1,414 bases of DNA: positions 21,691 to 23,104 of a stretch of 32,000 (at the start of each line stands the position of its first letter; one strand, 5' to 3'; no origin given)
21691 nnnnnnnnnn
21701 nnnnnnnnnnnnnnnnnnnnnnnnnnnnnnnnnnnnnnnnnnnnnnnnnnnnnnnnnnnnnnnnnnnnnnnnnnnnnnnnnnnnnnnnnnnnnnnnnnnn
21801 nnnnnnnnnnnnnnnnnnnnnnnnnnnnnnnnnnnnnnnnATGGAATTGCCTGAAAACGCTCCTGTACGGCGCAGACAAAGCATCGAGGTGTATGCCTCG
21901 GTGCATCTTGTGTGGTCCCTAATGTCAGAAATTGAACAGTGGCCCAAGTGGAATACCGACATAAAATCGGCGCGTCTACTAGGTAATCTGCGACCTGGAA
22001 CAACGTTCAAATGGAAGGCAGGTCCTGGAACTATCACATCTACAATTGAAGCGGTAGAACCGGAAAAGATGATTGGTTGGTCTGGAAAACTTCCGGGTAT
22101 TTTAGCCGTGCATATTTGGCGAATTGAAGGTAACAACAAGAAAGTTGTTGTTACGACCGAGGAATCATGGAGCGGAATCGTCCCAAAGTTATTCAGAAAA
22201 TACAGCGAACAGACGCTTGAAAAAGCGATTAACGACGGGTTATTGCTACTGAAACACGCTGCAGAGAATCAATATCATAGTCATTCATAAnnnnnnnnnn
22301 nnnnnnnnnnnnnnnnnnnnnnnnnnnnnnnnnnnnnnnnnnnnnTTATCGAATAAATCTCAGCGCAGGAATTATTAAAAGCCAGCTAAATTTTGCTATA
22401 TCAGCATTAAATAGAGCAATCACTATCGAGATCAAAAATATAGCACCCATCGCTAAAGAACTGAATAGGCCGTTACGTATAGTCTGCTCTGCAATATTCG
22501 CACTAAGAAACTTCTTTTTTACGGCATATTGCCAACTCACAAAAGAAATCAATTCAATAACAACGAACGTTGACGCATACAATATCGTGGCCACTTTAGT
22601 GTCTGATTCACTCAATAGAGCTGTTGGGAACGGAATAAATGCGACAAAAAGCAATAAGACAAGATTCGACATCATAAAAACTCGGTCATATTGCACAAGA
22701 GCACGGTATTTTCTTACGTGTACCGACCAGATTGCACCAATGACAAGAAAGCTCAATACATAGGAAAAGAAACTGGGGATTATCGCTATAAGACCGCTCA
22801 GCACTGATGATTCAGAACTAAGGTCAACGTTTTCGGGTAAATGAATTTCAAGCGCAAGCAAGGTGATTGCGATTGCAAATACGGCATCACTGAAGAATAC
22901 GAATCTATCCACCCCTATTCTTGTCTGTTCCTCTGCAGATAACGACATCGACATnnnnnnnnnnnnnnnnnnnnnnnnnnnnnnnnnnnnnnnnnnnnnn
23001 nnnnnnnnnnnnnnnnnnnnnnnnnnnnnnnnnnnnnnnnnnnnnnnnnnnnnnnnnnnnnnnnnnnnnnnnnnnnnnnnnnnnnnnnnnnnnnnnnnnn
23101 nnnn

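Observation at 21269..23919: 44-bp perfect direct repeats containing the tRNA-Ser(GCT) 3' end bracket a 2.55-kb four-gene segment with no integrase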

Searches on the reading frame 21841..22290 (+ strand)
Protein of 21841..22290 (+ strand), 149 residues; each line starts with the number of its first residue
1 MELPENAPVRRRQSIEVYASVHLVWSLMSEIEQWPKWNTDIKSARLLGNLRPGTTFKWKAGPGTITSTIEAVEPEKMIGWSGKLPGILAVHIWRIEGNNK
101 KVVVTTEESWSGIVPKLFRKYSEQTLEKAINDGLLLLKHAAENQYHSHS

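Call 6: search_protein_families(library=pfam, proteins=[window:21841-22290:+], max_evalue=0.01)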
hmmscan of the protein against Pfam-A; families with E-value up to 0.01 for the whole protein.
window:21841-22290:+ (149 aa): 3 families
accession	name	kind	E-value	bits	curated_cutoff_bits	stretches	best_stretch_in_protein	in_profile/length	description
PF10604.15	Polyketide_cyc2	-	5.2e-13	49.9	27.4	1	12-142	5-142/142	Polyketide cyclase / dehydrase and lipid transport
PF03364.25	Polyketide_cyc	-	3.2e-05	24.6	23.4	1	19-78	3-78/126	Polyketide cyclase / dehydrase and lipid transport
PF08327.17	AHSA1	-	0.0069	17.1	22.1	1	19-108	2-96/125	Activator of Hsp90 ATPase homolog 1-like protein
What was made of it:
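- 21841..22290 (+): Cargo gene 3: SRPBCC/Polyketide_cyc2 protein (149 aa). PF10604 5e-13 (call 6).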

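Call 31: find_encoding_contigs(protein=window:21841-22290:+, flank=6000, max_places=10)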
Protein window:21841-22290:+ (149 aa): 4 contigs read that carry it; 4 places shown.
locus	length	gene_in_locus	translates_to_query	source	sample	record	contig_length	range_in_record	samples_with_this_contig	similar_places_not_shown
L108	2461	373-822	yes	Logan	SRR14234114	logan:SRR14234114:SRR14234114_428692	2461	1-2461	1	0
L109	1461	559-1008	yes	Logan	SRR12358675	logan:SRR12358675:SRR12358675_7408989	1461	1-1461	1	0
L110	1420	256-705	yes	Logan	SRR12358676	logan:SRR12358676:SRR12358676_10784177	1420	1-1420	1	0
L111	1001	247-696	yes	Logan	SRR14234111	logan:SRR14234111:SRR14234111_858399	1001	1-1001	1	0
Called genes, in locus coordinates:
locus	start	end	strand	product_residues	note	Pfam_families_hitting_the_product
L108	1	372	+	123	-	?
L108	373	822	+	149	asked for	PF10604:Polyketide_cyc2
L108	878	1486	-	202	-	PF06736:TMEM175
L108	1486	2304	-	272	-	PF02517:Rce1-like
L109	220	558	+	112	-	PF10823:DUF2568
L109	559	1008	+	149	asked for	PF10604:Polyketide_cyc2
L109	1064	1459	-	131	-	?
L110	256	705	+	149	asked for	PF10604:Polyketide_cyc2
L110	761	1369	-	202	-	PF06736:TMEM175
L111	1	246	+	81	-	?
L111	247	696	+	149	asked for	PF10604:Polyketide_cyc2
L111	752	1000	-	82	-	?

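Call 72: search_protein_families(library=padloc, proteins=[window:21841-22290:+], max_evalue=0.01)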
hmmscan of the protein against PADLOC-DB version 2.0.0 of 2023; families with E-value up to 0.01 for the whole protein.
window:21841-22290:+ (149 aa): 0 families

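Call 73: search_protein_families(library=ncbifam, proteins=[window:21841-22290:+], max_evalue=0.001)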
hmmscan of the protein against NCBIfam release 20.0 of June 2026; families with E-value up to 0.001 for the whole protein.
window:21841-22290:+ (149 aa): 0 families

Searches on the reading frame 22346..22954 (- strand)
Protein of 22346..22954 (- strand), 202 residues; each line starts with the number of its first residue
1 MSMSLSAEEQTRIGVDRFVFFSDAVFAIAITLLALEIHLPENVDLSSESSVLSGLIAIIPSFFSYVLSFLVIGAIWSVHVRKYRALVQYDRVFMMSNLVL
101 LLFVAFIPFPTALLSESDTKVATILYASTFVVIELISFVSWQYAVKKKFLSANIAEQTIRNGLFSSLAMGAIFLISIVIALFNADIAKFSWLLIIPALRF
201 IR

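Call 6: search_protein_families(library=pfam, proteins=[window:22346-22954:-], max_evalue=0.01)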
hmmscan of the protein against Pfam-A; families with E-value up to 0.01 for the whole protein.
window:22346-22954:- (202 aa): 1 family
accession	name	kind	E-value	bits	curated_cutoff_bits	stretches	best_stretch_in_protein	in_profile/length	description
PF06736.16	TMEM175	-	1.5e-23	83.5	25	1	17-108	1-88/88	Endosomal/lysosomal potassium channel TMEM175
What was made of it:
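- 22346..22954 (-): Cargo gene 2: TMEM175-family channel-like protein (202 aa), overlapping CPBP by 1 nt. CPBP-TMEM175 is a conserved two-gene module. PF06736 1.5e-23 (call 6).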

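Call 72: search_protein_families(library=padloc, proteins=[window:22346-22954:-], max_evalue=0.01)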
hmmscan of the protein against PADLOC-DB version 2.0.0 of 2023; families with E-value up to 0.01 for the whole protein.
window:22346-22954:- (202 aa): 0 families

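Call 73: search_protein_families(library=ncbifam, proteins=[window:22346-22954:-], max_evalue=0.001)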
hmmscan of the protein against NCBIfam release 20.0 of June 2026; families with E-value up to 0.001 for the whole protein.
window:22346-22954:- (202 aa): 0 families
